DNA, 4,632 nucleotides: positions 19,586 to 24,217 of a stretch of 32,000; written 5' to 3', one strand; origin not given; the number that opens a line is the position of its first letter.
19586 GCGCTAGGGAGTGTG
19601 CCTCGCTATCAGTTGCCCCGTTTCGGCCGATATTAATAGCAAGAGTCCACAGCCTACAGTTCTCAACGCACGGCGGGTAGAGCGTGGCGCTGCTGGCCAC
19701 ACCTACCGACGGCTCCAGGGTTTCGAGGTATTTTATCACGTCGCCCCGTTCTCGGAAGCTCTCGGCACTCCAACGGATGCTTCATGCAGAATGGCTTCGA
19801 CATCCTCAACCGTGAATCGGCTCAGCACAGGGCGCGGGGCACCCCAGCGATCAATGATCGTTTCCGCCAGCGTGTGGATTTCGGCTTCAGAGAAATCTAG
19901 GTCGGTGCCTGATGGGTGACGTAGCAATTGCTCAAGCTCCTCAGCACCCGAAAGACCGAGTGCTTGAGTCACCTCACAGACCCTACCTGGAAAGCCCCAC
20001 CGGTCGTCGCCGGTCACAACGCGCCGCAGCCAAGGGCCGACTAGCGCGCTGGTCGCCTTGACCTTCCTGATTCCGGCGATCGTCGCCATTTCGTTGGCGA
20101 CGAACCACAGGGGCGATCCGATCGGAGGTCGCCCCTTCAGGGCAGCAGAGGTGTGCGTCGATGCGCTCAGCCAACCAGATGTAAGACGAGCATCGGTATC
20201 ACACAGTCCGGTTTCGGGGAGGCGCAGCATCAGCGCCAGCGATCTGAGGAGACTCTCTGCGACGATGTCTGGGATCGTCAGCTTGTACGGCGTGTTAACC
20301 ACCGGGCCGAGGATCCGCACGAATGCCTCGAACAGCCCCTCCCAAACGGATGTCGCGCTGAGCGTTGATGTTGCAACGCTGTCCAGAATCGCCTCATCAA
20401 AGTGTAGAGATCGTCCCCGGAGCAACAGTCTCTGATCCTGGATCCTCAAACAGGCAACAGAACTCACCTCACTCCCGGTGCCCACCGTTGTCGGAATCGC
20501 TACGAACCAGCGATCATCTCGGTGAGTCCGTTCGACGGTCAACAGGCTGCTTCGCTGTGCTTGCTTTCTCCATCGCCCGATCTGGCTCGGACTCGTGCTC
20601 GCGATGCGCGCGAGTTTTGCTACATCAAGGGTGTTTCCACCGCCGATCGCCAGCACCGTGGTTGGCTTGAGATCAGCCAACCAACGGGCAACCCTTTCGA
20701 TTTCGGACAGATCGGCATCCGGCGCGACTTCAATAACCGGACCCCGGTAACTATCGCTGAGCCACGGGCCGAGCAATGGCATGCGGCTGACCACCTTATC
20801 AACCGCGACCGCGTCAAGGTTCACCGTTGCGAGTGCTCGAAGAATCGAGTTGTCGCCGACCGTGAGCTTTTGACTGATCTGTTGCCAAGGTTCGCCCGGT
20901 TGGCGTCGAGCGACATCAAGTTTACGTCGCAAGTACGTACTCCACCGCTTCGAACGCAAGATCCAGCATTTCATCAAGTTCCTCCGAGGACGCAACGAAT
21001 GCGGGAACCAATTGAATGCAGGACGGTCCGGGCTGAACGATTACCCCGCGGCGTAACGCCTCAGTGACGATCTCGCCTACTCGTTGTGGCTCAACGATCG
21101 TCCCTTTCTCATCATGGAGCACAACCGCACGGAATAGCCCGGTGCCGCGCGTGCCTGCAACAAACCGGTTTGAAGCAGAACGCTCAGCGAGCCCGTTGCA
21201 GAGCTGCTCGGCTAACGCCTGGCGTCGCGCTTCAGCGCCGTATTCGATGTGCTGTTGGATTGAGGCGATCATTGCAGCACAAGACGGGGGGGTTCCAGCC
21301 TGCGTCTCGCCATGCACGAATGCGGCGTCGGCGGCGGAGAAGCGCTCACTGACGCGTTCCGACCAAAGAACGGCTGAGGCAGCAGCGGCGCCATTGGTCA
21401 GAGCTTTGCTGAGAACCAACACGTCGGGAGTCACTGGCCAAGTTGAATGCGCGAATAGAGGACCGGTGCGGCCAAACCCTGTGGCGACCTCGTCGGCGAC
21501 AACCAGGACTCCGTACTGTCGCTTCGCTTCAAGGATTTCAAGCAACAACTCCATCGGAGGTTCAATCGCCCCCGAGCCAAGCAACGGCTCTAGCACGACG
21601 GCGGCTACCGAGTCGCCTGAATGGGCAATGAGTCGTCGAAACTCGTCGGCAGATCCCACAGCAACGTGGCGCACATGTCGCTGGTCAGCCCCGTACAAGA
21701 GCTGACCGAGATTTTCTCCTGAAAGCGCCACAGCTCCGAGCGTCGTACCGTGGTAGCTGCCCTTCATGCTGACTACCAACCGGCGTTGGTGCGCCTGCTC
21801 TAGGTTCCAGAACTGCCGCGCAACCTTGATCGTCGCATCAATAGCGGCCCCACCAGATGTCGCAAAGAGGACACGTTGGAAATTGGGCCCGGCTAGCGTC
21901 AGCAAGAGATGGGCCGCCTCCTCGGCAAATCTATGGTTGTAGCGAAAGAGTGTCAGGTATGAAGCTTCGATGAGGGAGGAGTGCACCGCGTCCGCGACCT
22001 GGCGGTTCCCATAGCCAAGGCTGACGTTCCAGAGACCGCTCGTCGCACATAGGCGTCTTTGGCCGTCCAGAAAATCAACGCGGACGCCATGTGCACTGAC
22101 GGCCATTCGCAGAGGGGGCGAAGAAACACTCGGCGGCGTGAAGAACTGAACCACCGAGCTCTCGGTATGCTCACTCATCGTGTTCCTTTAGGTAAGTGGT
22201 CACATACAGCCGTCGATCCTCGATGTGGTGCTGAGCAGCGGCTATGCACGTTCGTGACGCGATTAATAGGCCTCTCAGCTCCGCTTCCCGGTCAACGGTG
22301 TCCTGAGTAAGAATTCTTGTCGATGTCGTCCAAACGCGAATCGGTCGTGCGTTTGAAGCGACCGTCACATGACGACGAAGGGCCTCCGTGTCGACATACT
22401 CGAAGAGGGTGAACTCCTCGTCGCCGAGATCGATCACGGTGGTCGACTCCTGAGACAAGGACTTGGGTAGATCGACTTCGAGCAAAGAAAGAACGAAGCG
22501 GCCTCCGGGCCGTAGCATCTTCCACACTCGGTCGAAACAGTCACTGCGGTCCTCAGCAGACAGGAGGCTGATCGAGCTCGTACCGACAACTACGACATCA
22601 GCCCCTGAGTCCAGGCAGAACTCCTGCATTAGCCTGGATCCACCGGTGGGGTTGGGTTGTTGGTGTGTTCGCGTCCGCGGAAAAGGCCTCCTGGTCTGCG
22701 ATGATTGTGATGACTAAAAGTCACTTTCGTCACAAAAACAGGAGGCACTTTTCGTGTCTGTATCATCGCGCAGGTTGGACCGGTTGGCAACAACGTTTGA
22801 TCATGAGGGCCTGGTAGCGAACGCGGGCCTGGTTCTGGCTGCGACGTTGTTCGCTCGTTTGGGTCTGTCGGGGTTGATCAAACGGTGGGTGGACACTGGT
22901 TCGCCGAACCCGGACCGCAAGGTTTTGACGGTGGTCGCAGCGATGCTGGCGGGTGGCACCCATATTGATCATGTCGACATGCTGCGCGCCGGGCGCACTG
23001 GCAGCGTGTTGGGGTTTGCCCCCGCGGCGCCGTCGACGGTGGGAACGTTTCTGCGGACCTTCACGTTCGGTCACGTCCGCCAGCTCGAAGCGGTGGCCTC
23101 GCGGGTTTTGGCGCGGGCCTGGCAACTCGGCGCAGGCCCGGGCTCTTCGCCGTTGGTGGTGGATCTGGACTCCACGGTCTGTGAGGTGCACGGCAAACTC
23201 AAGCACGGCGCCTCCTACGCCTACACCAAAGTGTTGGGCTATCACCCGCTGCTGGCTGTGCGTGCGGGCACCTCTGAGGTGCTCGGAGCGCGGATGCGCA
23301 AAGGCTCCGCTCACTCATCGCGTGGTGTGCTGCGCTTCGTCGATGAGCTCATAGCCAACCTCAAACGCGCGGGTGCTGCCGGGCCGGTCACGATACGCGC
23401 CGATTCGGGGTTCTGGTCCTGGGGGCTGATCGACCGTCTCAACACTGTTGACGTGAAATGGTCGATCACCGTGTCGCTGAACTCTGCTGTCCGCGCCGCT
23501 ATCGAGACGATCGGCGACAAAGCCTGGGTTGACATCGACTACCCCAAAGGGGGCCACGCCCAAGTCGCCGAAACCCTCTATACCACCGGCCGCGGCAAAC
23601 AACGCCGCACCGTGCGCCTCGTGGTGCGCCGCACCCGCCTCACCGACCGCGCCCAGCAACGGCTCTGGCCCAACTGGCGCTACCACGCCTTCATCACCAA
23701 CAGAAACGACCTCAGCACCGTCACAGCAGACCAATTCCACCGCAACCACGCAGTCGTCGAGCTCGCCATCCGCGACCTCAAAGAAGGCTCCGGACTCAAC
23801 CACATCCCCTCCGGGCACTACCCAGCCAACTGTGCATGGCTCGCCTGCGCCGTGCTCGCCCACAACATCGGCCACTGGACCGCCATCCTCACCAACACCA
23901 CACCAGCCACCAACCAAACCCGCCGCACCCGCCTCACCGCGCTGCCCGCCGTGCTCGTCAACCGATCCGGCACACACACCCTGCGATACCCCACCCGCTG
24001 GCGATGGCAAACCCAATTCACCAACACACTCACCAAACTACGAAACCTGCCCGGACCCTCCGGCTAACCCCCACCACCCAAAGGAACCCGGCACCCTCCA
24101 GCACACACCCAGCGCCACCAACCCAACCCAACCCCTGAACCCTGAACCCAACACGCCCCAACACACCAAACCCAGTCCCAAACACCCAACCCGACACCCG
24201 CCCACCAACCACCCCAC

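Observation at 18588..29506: Eleven-gene daptide-like RiPP operon that additionally carries a translationally coupled YcaO enzyme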

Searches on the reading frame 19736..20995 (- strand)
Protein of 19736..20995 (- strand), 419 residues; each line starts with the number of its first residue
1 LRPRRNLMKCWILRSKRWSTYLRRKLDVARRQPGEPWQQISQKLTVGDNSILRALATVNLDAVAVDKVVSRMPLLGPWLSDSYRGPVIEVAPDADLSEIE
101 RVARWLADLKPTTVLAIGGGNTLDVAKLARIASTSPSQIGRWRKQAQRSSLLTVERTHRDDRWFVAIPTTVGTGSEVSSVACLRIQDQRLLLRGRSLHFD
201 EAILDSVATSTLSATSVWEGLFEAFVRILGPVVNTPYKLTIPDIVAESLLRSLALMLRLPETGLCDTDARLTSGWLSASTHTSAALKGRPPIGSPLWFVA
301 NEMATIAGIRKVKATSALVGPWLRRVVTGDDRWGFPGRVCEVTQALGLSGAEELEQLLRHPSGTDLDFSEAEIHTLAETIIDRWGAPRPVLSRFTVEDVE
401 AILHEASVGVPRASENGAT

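Call 5: search_protein_families(library=pfam, proteins=[window:19736-20995:-], max_evalue=0.01)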
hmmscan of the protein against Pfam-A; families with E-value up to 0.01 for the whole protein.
window:19736-20995:- (419 aa): 2 families
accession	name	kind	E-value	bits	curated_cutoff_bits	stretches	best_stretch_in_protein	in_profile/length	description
PF00465.25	Fe-ADH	-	1.9e-16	60.6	31.3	1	89-205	59-167/168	Iron-containing alcohol dehydrogenase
PF13685.12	Fe-ADH_2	-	0.00089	19.7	28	1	87-129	51-93/149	Iron-containing alcohol dehydrogenase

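Call 7: search_protein_families(library=ncbifam, proteins=[window:19736-20995:-], max_evalue=0.01)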
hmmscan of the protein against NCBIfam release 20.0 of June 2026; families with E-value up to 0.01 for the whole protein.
window:19736-20995:- (419 aa): 13 families
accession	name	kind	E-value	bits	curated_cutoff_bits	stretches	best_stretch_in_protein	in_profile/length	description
NF041822.1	daptide_DH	equivalog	1.1e-66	225.2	300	1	87-406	33-362/363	daptide-type RiPP biosynthesis dehydogenase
NF010378.0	PRK13805.1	equivalog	4.2e-12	44.7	951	1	88-212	519-647/872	bifunctional acetaldehyde-CoA/alcohol dehydrogenase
NF058672.1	4HyButDHCUPNE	equivalog_domain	3.1e-10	39.8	500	1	109-215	83-185/378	4-hydroxybutyrate dehydrogenase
TIGR03405.1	Phn_Fe-ADH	equivalog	3.9e-10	39.1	423.7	1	88-215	56-182/355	iron-containing alcohol dehydrogenase PsrA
NF011717.0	PRK15138.1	equivalog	8.1e-07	28.4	645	1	110-253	85-224/387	alcohol dehydrogenase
NF011998.0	PRK15454.1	equivalog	9e-07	27.9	556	1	108-212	104-201/395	ethanolamine utilization ethanol dehydrogenase EutG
NF041833.1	Fe_ADH_ErcA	equivalog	1.3e-06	27.8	550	1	89-234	66-204/382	alcohol dehydrogenase-like regulatory protein ErcA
NF053866.1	CholDhdGbsBBac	equivalog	1.7e-06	26.9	550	1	89-188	73-166/392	choline dehydrogenase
TIGR02638.1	lactal_redase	equivalog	1.9e-06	26.9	523.15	1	105-181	81-150/379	lactaldehyde reductase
NF050025.1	SulfAcetaldRedSarD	equivalog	0.00012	21.1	700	1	97-212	74-182/385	sulfoacetaldehyde reductase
NF002022.0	PRK00843.1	equivalog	0.00032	19.8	413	1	90-130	67-107/350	NAD(P)-dependent glycerol-1-phosphate dehydrogenase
NF007911.0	PRK10624.1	equivalog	0.00076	18.5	537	1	98-178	75-148/382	lactaldehyde reductase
NF006941.0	PRK09423.1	subfamily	0.0017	17.2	336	1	97-132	71-106/367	glycerol dehydrogenase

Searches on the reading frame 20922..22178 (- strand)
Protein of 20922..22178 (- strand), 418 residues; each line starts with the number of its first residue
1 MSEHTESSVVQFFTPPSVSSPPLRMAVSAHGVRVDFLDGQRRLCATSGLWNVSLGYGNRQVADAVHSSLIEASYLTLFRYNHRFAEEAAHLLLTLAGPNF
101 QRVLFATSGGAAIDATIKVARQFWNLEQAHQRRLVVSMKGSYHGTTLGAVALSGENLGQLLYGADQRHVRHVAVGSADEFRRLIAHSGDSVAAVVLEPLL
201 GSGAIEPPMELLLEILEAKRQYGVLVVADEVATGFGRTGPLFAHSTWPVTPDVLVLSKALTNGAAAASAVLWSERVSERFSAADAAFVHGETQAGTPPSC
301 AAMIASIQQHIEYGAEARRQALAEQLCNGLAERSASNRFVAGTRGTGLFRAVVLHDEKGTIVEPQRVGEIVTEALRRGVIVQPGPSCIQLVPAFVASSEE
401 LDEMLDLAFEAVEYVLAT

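Call 5: search_protein_families(library=pfam, proteins=[window:20922-22178:-], max_evalue=0.01)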
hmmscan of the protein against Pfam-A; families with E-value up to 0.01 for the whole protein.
window:20922-22178:- (418 aa): 2 families
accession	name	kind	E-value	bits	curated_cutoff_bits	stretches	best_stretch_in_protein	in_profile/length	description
PF00202.27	Aminotran_3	-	2.6e-66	224.4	30.5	1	22-406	9-397/403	Aminotransferase class-III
PF00155.27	Aminotran_1_2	-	0.007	16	19.7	0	207-384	163-333/361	Aminotransferase class I and II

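Call 7: search_protein_families(library=ncbifam, proteins=[window:20922-22178:-], max_evalue=0.01)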
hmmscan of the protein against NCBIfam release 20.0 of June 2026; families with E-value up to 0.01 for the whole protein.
window:20922-22178:- (418 aa): 69 families (the best 25 are shown)
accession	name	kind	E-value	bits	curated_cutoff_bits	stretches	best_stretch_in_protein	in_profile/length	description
NF041821.1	daptide_amino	equivalog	2.7e-148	493.9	450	1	14-407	5-399/405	daptide-type RiPP biosynthesis aminotransferase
TIGR00508.1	bioA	equivalog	3.3e-71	240.1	405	1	22-412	13-418/419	adenosylmethionine--8-amino-7-oxononanoate transaminase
NF004624.0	PRK05964.1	equivalog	5.5e-68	229.4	494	1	18-413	23-423/427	adenosylmethionine--8-amino-7-oxononanoate transaminase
NF005683.0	PRK07481.1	subfamily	1.7e-66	225.1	575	2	178-410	204-445/453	hypothetical protein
NF005682.0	PRK07480.1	subfamily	1.3e-63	215.3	510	1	23-415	36-452/459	aminotransferase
NF052567.1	OmAmTferAptACaul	equivalog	2.2e-60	204.6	500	1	24-412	20-428/431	omega-aminotransferase AptA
NF005102.0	PRK06541.1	equivalog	4.6e-59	200.2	574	2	172-406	202-447/460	aspartate aminotransferase family protein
NF005685.0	PRK07483.1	equivalog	2.6e-55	188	485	1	23-417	13-440/444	aspartate aminotransferase family protein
NF005447.0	PRK07036.1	equivalog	3.4e-55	187.6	618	1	26-414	39-454/468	aminotransferase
NF004767.0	PRK06105.1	subfamily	2.3e-54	184.7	517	2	176-415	203-450/460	aminotransferase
NF004426.0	PRK05769.1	equivalog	2.3e-52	178.2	552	2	188-413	219-438/441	acetyl ornithine aminotransferase family protein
NF005375.0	PRK06917.1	equivalog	1.8e-51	175.3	535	1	24-415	16-439/448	aspartate aminotransferase family protein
TIGR00707.1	argD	subfamily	1.2e-50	172.5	410.05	1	27-407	14-375/381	acetylornithine/succinylornithine family transaminase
NF002874.0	PRK03244.1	equivalog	7.6e-50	169.8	457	1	21-407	24-387/399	acetylornithine transaminase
NF005812.0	PRK07678.1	subfamily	1.6e-49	168.8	488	1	26-412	33-447/451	aminotransferase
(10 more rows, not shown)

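Call 23: list_cluster_members(proteins=[P0002, window:18588-19739:-, window:20922-22178:-, window:22754-24067:+])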
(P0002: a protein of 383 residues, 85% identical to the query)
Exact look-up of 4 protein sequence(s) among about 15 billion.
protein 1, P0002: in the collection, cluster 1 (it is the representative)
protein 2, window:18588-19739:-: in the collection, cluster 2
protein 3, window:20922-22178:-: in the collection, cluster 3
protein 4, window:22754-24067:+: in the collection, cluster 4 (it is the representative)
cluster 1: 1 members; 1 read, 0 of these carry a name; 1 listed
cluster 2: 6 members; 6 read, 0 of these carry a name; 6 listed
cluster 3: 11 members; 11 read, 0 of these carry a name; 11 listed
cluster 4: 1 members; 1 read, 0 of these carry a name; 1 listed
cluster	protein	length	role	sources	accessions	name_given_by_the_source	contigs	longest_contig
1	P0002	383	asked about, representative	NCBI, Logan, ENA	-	-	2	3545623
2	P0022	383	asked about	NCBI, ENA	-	-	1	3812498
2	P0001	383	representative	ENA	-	-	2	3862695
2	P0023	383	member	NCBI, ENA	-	-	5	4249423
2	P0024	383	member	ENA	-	-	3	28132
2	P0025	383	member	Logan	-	-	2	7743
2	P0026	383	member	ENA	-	-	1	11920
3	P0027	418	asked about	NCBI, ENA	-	-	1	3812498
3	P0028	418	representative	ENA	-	-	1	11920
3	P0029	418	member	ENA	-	-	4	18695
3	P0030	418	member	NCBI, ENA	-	-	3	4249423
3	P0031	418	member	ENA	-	-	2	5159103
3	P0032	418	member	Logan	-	-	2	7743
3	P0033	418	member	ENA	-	-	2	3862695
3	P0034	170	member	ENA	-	-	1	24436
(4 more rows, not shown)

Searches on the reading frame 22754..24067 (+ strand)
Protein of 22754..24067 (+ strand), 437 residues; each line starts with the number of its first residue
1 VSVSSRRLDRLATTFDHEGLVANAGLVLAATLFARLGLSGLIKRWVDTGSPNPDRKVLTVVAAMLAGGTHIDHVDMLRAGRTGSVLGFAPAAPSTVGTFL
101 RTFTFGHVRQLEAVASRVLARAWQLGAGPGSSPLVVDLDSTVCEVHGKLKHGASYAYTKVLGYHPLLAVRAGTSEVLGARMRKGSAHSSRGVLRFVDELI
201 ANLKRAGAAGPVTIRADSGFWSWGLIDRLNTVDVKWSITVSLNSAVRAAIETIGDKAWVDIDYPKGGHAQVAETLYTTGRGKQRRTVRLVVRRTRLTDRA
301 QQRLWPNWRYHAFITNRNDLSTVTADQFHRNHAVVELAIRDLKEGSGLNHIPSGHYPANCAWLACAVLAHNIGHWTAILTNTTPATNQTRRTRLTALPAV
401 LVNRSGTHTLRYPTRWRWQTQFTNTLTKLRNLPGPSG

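Call 5: search_protein_families(library=pfam, proteins=[window:22754-24067:+], max_evalue=0.01)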
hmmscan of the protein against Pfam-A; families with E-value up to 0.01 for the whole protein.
window:22754-24067:+ (437 aa): 2 families
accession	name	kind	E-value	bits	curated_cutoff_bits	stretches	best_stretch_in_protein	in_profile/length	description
PF13701.12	DDE_Tnp_1_4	-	2.1e-38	132.2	34.7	1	11-433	9-434/435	Transposase DDE domain group 1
PF01609.27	DDE_Tnp_1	-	3.9e-16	59.9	23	1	132-371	3-199/200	Transposase DDE domain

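Call 58: search_protein_families(library=ncbifam, proteins=[window:22754-24067:+], max_evalue=0.001)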
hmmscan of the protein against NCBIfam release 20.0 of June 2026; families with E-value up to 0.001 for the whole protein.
window:22754-24067:+ (437 aa): 2 families
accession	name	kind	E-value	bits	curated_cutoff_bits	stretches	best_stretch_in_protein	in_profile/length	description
NF033539.1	transpos_IS1380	equivalog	2e-83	280.3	180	1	14-416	3-419/419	IS1380 family transposase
NF033592.1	transpos_IS4_1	equivalog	4.4e-05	22.7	115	1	135-375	108-330/332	IS4 family transposase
